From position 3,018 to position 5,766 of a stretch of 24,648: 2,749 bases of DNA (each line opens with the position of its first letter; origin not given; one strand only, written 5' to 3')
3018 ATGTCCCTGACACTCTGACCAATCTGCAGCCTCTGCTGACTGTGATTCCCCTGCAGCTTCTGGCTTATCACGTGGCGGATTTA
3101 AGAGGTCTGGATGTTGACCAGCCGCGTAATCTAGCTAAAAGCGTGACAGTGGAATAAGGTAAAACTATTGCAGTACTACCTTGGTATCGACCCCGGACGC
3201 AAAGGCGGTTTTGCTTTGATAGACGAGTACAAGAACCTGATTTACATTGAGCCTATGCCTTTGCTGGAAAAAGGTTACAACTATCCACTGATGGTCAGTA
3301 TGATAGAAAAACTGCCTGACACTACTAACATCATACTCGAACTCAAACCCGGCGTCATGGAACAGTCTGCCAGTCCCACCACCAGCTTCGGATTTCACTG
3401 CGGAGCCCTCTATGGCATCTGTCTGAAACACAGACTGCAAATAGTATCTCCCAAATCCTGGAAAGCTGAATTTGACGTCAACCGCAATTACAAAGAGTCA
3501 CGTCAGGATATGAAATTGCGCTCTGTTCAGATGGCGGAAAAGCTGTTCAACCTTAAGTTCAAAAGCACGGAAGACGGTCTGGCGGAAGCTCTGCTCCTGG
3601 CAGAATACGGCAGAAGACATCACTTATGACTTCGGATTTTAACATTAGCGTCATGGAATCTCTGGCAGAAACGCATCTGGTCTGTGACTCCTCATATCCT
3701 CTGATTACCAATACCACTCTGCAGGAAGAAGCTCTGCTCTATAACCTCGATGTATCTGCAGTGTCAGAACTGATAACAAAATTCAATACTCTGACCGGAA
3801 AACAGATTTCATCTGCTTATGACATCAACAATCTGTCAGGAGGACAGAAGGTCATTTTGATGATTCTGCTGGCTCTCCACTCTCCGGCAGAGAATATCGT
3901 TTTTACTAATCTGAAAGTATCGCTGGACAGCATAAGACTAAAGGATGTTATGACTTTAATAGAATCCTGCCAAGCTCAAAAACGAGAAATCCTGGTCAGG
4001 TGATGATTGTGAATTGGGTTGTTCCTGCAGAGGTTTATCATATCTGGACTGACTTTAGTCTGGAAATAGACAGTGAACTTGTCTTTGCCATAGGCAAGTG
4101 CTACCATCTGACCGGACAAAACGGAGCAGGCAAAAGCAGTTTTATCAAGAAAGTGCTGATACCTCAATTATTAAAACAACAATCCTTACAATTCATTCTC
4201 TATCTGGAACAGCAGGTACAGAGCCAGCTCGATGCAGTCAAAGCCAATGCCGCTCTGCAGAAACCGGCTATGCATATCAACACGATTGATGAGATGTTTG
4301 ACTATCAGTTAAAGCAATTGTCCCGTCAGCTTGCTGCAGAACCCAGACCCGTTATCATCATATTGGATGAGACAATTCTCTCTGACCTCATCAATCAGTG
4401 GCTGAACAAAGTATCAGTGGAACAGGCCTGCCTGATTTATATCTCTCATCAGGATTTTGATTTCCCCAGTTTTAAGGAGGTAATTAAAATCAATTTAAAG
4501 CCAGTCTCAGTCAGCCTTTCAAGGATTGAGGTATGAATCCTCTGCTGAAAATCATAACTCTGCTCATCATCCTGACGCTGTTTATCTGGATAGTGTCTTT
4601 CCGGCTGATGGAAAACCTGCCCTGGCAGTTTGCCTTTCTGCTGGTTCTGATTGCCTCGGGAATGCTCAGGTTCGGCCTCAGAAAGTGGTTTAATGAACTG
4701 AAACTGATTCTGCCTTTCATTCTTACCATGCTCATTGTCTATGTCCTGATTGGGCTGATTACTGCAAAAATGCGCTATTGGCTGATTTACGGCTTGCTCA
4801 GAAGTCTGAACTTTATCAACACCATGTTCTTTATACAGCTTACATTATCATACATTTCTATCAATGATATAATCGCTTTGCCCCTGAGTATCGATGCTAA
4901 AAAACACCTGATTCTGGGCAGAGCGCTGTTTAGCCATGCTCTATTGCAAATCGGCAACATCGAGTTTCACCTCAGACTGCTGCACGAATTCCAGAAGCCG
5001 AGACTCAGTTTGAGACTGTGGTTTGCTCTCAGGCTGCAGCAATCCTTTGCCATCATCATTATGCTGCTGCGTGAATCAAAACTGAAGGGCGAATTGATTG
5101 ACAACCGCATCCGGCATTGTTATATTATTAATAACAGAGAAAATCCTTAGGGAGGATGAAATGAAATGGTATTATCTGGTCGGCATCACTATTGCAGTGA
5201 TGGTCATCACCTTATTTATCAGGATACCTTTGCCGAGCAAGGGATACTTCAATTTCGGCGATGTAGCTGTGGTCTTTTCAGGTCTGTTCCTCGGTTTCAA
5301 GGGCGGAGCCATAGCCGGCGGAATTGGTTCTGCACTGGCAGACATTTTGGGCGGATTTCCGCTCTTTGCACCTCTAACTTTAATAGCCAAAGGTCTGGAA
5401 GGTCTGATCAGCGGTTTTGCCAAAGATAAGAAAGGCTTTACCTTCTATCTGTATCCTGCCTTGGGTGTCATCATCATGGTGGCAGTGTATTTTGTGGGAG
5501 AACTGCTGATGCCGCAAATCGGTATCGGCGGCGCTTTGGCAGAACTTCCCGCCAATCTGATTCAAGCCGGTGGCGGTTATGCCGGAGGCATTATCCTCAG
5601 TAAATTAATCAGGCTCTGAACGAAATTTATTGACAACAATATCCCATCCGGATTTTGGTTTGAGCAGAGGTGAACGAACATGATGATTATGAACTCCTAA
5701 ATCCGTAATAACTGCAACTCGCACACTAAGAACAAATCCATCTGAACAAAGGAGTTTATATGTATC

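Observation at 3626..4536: ABC ATPase split into two miniature proteins that together rebuild exactly one ATP site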

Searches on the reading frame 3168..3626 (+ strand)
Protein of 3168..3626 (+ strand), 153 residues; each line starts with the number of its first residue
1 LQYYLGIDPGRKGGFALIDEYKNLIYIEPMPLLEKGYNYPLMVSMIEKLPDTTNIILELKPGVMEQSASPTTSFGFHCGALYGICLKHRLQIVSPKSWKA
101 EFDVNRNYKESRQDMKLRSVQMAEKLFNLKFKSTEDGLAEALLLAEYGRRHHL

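Call 3: search_protein_families(library=pfam, proteins=[window:3168-3626:+], max_evalue=1)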
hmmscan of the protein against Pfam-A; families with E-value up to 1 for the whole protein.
window:3168-3626:+ (153 aa): 0 families

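Call 4: search_protein_families(library=ncbifam, proteins=[window:3168-3626:+], max_evalue=1)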
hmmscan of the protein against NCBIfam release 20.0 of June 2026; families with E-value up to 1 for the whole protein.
window:3168-3626:+ (153 aa): 0 families

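Call 69: search_protein_families(library=phrogs, proteins=[window:3168-3626:+], max_evalue=0.01)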
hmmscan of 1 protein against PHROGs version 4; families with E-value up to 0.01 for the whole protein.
window:3168-3626:+ (153 aa): 1 family
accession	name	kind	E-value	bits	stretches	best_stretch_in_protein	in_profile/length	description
phrog_1770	-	DNA, RNA and nucleotide metabolism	5.4e-17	63.2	1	1-151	3-150/158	Holliday junction resolvase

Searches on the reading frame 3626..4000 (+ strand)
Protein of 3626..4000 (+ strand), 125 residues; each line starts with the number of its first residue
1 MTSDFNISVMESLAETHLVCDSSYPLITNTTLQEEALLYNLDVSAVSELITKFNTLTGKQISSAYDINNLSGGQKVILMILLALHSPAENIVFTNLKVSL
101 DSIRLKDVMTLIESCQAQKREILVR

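Call 3: search_protein_families(library=pfam, proteins=[window:3626-4000:+], max_evalue=1)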
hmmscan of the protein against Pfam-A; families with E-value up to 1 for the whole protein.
window:3626-4000:+ (125 aa): 2 families
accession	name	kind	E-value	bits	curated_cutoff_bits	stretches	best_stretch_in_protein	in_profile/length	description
PF02463.25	SMC_N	-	0.031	14.2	40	1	63-118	130-189/220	RecF/RecN/SMC N terminal domain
PF00005.33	ABC_tran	-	0.14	13.2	25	1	21-87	65-126/137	ABC transporter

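Call 4: search_protein_families(library=ncbifam, proteins=[window:3626-4000:+], max_evalue=1)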
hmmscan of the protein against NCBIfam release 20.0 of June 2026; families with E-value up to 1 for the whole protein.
window:3626-4000:+ (125 aa): 9 families
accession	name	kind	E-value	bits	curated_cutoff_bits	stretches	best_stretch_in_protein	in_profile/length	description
NF058610.1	epi_export_YydI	equivalog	0.0006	19.5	240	1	32-119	75-163/209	YydI family epipeptide exporter ATP-binding subunit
NF047565.1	PSM_export_PmtA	equivalog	0.0031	16.9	350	1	57-114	115-172/282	phenol-soluble modulin export ABC transporter ATP-binding protein PmtA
NF010062.0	PRK13540.1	equivalog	0.0032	17.2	274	1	29-123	88-181/200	cytochrome c biogenesis protein CcmA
TIGR01193.1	bacteriocin_ABC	subfamily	0.0061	15.1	523.85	1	29-109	573-651/708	peptide cleavage/export ABC transporter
NF008379.0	PRK11174.1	equivalog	0.0072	15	684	1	27-124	445-540/588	heme ABC transporter permease/ATP-binding protein CydD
TIGR04520.1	ECF_ATPase_1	equivalog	0.022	14.2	315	1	46-120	113-187/269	energy-coupling factor transporter ATPase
NF008428.0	PRK11264.1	equivalog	0.025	13.8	406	1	48-123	127-198/250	L-cystine ABC transporter ATP-binding protein TcyN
NF010153.0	PRK13631.1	equivalog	0.084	11.8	463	1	69-124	176-231/320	cobalt transporter ATP-binding subunit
NF000506.1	tet_ABC_AB_A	exception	0.15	10.6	1025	1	69-123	442-496/513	tetracycline efflux ABC transporter TetAB subunit A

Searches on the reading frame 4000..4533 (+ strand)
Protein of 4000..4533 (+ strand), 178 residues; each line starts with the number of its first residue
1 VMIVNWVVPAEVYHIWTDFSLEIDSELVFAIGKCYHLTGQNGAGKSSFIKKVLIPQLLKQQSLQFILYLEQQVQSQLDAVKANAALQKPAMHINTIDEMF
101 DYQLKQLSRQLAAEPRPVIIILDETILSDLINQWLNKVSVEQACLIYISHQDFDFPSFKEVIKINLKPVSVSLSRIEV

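Call 3: search_protein_families(library=pfam, proteins=[window:4000-4533:+], max_evalue=1)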
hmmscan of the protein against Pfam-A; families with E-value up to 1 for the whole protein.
window:4000-4533:+ (178 aa): 19 families
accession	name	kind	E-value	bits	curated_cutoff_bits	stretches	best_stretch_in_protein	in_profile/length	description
PF01637.24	ATPase_2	-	0.00024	21.4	33.2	1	35-125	23-119/225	ATPase domain predominantly from Archaea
PF13191.12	AAA_16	-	0.00083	20.3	32.6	1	34-124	26-140/167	AAA ATPase domain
PF13401.12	AAA_22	-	0.0013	19.5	27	1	34-124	7-92/130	AAA domain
PF01443.25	Viral_helicase1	-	0.0024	18.2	21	1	38-115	4-83/228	Viral superfamily 1 RNA helicase core domain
PF20703.3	nSTAND1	-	0.0029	17.7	27.1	1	34-123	35-122/379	Novel STAND NTPase 1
PF00005.33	ABC_tran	-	0.0038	18.2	25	1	29-60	8-37/137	ABC transporter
PF13024.11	DUF3884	-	0.0042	17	21.7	1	117-172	13-66/73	Protein of unknown function (DUF3884)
PF13555.12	AAA_29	-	0.0071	16.5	27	1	34-56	24-49/61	P-loop containing region of AAA domain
PF05729.18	NACHT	-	0.014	15.7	26.7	1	37-149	5-128/167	NACHT domain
PF03193.22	RsgA_GTPase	-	0.039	14.2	30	1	33-54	107-128/174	RsgA GTPase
PF13245.12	AAA_19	-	0.044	14.4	25.1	1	33-148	12-123/134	AAA domain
PF05673.19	DUF815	-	0.053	13.1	23.8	1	37-73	58-92/249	Protein of unknown function (DUF815)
PF08477.19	Roc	-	0.061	14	27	1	37-139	4-103/119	Ras of Complex, Roc, domain of DAPkinase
PF07693.20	KAP_NTPase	-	0.062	13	20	1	36-74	24-48/293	KAP family P-loop domain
PF13173.12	AAA_14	-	0.11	13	27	1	34-135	4-81/129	AAA domain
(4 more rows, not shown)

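Call 4: search_protein_families(library=ncbifam, proteins=[window:4000-4533:+], max_evalue=1)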
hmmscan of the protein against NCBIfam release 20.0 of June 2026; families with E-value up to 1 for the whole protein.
window:4000-4533:+ (178 aa): 28 families (the best 25 are shown)
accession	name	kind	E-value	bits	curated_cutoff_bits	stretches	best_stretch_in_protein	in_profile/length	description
NF000355.4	ribo_prot_ABC_F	equivalog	3.8e-05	22.7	380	2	30-74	337-386/499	ribosomal protection-like ABC-F family protein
NF058610.1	epi_export_YydI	equivalog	0.00032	20.4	240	1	24-56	18-50/209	YydI family epipeptide exporter ATP-binding subunit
NF010068.0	PRK13548.1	equivalog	0.0017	17.5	261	1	26-53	25-52/261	heme ABC transporter ATP-binding protein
TIGR03740.1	galliderm_ABC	subfamily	0.0027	17.4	309.75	1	32-93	26-83/223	lantibiotic protection ABC transporter ATP-binding subunit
NF007601.2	PRK10247.1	equivalog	0.003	17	292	1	26-109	21-106/204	iron efflux ABC transporter ATP-binding subunit FetA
NF041774.1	tung_ATPbind_TupC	equivalog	0.0032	16.5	400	1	27-110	21-100/319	tungstate ABC transporter ATP-binding protein TupC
NF000168.2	ABCF_Msr_all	exception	0.0053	15.4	680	1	20-83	20-80/487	Msr family ABC-F type ribosomal protection protein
TIGR02324.1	CP_lyasePhnL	equivalog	0.0064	16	256.3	1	27-53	29-55/224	phosphonate C-P lyase system protein PhnL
TIGR01288.1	nodI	equivalog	0.0083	15.2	424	1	27-83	25-78/303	nodulation factor ABC transporter ATP-binding protein NodI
NF010062.0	PRK13540.1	equivalog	0.011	15.4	274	1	30-79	25-71/200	cytochrome c biogenesis protein CcmA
NF043038.1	ABCF_CplR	exception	0.014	14.1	780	1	27-84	307-372/544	ABC-F type ribosomal protection protein CplR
NF011646.0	PRK15064.1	equivalog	0.015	13.8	762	1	28-54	23-48/530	ABC-F family ATPase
NF010061.0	PRK13538.1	equivalog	0.018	14.6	195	1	28-81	27-77/211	cytochrome c biogenesis heme-transporting ATPase CcmA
TIGR02673.1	FtsE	equivalog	0.02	14.6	264.85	1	26-54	22-50/214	cell division ATP-binding protein FtsE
NF010059.0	PRK13536.1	equivalog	0.02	13.7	549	1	28-53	65-90/342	nodulation factor ABC transporter ATP-binding protein NodI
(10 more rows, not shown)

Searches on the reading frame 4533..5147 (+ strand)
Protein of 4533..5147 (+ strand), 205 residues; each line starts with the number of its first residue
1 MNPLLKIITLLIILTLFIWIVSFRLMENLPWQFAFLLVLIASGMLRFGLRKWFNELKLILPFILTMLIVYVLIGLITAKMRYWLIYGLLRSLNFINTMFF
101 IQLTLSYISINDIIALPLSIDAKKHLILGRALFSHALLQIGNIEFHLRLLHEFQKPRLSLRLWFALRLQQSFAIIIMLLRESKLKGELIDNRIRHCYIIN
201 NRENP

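Call 3: search_protein_families(library=pfam, proteins=[window:4533-5147:+], max_evalue=1)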
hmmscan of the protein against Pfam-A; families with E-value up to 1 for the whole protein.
window:4533-5147:+ (205 aa): 0 families

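Call 4: search_protein_families(library=ncbifam, proteins=[window:4533-5147:+], max_evalue=1)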
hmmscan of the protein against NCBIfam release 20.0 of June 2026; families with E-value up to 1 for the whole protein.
window:4533-5147:+ (205 aa): 1 family
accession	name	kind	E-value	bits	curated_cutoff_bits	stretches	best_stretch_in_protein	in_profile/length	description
TIGR03616.1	RutG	equivalog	0.052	12.3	758.65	1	5-114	60-167/429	pyrimidine utilization transport protein G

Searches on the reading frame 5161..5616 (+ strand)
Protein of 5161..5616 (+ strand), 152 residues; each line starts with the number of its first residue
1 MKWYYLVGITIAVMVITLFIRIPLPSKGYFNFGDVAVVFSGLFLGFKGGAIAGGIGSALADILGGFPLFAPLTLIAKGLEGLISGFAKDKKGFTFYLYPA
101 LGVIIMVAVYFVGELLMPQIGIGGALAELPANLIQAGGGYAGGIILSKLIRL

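Call 3: search_protein_families(library=pfam, proteins=[window:5161-5616:+], max_evalue=1)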
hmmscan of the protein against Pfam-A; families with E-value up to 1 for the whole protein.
window:5161-5616:+ (152 aa): 4 families
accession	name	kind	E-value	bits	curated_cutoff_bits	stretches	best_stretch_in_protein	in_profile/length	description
PF07155.17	ECF-ribofla_trS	-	1.2e-24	87.7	26.7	1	6-151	9-171/172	ECF-type riboflavin transporter, S component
PF12822.12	ECF_trnsprt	-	1.2e-06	29.1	30.7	1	7-123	6-127/169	ECF transporter, substrate-specific component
PF07694.17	5TM-5TMR_LYT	-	0.00032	20.8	24.6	1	9-106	24-119/169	5TMR of 5TMR-LYT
PF11862.13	DUF3382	-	0.028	15.1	28.9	1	74-120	11-58/97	Domain of unknown function (DUF3382)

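Call 4: search_protein_families(library=ncbifam, proteins=[window:5161-5616:+], max_evalue=1)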
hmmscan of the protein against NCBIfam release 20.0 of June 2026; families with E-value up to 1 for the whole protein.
window:5161-5616:+ (152 aa): 4 families
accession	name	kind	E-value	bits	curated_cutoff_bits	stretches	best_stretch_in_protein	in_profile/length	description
TIGR04002.1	TIGR04002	hypoth_equivalog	7.1e-09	36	120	1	12-140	5-134/151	TIGR04002 family protein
TIGR04522.1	EcfS_MSC_0063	hypoth_equivalog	0.0021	18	60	1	7-147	15-149/152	putative energy coupling factor transporter S component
TIGR04518.1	ECF_S_folT_fam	subfamily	0.0096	15.7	60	1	6-114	9-116/163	folate family ECF transporter S component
NF045596.1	ECF_S_CD3073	equivalog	0.97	9.1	180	0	8-116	5-111/174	CD3073 family putative ECF transporter S component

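Call 68: search_solved_structures(query=window:5161-5616:+, max_evalue=1)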
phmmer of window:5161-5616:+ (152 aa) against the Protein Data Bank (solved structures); distinct sequences matched with E-value up to 1: 2.
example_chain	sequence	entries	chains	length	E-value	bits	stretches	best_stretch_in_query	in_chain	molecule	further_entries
4hzu_S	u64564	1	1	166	1.4e-10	44.9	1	6-147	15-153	Predicted membrane protein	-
5d0y_A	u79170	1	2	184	0.24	14.9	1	32-114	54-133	Conserved hypothetical membrane protein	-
